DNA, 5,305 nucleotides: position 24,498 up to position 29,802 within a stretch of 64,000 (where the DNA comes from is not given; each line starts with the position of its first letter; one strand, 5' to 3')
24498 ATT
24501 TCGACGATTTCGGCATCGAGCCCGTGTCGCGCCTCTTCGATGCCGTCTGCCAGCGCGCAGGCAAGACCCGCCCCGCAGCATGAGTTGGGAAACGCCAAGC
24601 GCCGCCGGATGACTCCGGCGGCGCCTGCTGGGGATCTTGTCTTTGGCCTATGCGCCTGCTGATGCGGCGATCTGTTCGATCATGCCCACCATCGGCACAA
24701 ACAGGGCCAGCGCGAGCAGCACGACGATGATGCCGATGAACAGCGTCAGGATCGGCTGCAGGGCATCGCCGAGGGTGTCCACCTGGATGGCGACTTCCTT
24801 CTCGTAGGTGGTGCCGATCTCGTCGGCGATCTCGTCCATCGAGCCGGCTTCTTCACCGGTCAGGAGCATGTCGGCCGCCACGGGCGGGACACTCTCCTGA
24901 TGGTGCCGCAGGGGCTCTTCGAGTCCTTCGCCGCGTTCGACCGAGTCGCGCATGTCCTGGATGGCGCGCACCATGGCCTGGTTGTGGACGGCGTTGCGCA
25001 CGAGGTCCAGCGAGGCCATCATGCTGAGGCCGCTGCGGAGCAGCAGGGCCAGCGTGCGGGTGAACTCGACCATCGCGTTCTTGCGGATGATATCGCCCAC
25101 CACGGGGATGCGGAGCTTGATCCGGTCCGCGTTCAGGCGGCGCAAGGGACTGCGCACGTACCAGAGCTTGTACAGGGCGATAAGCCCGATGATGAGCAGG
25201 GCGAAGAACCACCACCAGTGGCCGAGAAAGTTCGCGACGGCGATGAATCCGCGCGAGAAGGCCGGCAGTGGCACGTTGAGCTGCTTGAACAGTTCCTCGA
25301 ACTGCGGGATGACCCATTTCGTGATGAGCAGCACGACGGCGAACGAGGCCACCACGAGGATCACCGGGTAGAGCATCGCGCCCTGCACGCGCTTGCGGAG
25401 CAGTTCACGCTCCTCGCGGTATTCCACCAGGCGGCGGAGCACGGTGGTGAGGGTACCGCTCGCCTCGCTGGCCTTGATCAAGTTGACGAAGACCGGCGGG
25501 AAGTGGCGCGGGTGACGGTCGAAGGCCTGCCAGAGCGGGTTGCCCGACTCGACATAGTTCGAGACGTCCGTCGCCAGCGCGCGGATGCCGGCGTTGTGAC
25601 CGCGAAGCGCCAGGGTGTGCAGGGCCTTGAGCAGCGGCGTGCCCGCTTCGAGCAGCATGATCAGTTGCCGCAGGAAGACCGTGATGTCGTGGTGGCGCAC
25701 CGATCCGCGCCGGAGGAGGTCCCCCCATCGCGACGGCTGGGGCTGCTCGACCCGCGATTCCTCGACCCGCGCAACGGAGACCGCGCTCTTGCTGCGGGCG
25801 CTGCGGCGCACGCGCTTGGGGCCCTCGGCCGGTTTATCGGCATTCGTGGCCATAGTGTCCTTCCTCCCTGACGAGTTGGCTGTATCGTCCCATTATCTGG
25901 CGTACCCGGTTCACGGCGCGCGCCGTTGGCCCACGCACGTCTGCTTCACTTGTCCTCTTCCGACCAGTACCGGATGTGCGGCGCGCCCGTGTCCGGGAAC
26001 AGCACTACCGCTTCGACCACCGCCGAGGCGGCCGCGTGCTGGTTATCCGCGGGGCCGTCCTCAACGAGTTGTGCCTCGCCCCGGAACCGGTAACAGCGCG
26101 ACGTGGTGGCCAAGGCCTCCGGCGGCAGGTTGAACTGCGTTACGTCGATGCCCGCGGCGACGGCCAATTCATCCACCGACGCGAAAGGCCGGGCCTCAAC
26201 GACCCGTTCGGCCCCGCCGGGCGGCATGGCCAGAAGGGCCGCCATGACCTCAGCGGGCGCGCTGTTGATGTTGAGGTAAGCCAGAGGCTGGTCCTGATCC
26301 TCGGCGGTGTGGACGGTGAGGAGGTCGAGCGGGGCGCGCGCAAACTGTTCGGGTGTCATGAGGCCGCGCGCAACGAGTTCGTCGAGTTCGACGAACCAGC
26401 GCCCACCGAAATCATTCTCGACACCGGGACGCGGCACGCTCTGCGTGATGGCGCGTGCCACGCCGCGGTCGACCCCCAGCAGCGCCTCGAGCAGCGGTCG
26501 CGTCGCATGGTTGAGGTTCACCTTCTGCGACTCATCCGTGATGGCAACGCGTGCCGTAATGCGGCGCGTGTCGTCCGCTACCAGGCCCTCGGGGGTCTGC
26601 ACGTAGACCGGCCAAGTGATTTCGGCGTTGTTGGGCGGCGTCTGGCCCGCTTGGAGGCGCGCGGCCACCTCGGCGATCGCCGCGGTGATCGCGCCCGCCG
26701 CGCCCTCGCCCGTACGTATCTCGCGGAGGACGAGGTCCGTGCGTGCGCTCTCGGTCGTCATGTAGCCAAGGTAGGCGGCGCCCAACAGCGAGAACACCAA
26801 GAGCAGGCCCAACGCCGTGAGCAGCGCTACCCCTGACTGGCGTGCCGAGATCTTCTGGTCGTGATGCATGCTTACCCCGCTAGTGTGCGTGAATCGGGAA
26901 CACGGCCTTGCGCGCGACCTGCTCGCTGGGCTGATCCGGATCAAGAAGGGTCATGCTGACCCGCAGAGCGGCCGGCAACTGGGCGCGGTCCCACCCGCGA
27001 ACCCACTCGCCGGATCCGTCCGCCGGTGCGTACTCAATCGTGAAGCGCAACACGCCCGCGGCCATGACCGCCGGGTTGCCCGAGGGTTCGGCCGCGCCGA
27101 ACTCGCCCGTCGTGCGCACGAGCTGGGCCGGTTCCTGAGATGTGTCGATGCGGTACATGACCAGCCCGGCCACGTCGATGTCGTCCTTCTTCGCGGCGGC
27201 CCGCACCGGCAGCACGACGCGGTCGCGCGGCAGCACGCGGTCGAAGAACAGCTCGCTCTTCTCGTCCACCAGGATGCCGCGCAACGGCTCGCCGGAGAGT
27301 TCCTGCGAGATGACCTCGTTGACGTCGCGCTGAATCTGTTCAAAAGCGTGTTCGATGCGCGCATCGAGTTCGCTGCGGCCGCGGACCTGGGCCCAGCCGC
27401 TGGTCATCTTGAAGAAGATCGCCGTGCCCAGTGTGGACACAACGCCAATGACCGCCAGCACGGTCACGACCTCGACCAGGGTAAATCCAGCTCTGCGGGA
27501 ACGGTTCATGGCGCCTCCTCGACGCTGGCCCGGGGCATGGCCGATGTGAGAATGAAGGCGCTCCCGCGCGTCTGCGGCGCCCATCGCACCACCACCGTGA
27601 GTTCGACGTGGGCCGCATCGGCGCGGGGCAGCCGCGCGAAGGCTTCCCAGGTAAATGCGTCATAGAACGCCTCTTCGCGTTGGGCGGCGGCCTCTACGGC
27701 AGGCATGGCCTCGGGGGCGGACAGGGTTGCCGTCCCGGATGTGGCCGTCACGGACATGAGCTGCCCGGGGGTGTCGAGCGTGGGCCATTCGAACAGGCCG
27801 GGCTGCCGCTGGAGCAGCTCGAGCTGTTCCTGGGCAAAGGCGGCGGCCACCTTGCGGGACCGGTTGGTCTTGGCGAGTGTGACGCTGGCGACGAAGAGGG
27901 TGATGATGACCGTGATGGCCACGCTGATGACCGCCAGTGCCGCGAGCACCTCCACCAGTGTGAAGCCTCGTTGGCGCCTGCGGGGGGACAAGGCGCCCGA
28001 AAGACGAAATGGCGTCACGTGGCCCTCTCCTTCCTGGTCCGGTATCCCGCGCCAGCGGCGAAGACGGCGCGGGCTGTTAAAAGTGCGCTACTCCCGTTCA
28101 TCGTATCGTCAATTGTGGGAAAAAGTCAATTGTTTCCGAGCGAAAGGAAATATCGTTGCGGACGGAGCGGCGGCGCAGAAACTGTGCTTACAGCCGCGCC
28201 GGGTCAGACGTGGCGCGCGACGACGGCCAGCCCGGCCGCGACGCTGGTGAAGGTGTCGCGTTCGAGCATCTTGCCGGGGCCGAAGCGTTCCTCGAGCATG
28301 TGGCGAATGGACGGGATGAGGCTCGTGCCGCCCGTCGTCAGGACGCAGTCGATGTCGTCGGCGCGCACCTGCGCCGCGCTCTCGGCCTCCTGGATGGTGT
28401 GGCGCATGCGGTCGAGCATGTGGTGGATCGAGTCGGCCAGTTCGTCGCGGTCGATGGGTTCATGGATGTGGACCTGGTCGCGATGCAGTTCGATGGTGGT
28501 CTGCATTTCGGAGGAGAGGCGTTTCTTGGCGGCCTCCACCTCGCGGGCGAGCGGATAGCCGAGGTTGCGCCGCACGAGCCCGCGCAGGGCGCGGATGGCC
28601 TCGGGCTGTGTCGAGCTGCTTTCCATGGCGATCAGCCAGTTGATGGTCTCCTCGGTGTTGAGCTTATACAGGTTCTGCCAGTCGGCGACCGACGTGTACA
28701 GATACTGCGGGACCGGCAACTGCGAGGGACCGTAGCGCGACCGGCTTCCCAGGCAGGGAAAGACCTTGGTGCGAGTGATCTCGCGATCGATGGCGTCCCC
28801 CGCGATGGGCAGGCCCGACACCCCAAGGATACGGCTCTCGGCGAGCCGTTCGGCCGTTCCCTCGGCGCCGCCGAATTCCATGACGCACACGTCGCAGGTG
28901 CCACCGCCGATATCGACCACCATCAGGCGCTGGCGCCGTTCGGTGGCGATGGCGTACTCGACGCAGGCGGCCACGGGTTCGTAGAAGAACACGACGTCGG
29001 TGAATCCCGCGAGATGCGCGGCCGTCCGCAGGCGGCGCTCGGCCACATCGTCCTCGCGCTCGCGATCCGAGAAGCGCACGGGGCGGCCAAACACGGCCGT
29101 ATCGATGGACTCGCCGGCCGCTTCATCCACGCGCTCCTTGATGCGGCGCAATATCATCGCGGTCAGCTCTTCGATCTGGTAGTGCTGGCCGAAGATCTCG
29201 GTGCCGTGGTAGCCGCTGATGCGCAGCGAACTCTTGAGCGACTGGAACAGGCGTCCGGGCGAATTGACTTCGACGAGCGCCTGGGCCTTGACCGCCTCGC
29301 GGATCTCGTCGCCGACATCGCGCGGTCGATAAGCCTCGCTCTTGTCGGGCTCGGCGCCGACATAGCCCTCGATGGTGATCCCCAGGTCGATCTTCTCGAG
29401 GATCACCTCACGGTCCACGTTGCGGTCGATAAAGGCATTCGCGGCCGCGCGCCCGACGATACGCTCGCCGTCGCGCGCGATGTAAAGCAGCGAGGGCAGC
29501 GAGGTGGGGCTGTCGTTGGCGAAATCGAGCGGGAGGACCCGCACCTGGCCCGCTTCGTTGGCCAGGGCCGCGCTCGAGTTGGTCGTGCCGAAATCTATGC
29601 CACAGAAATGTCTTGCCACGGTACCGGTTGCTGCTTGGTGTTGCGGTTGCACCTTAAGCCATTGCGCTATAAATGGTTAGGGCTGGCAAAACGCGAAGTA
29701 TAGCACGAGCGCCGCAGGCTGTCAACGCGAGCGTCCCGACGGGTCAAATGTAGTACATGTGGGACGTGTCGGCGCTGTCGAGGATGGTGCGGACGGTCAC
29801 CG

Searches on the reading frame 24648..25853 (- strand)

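Call 59: search_protein_families(library=pfam, proteins=[window:24648-25853:-], max_evalue=0.000001)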
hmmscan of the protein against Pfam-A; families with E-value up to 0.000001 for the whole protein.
window:24648-25853:- (401 aa): 1 family
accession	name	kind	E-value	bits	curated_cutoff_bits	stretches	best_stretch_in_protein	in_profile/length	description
PF00482.28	T2SSF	-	7.2e-54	181.5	25.2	2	60-183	1-125/125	Type II secretion system (T2SS), protein F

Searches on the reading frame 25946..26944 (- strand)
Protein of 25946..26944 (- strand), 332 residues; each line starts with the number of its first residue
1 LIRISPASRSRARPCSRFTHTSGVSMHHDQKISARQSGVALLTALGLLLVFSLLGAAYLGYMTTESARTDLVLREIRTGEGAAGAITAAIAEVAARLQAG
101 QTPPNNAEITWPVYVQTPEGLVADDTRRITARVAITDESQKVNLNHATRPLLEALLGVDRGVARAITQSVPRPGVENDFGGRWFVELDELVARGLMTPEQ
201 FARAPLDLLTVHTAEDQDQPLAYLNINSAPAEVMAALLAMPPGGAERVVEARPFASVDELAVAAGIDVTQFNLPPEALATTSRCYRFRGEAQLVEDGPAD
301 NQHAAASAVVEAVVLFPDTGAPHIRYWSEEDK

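Call 59: search_protein_families(library=pfam, proteins=[window:25946-26944:-], max_evalue=0.000001)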
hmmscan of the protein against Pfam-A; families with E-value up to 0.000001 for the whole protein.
window:25946-26944:- (332 aa): 2 families
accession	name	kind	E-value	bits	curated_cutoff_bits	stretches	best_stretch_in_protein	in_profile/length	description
PF03934.19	T2SSK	-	4.9e-11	43.3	24.2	1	224-267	1-48/63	Type II secretion system (T2SS), protein K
PF12836.13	HHH_3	-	2.6e-09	37.5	27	0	224-271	6-57/65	Helix-hairpin-helix motif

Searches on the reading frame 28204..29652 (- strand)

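Call 59: search_protein_families(library=pfam, proteins=[window:28204-29652:-], max_evalue=0.000001)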
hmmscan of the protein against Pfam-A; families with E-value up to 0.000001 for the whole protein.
window:28204-29652:- (482 aa): 2 families
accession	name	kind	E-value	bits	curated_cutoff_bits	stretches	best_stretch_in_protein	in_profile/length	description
PF00012.26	HSP70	-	4.6e-34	118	20.6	2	152-261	102-206/599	Hsp70 protein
PF06723.19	MreB_Mbl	-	9.1e-13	48.2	27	1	164-292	74-184/327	MreB/Mbl protein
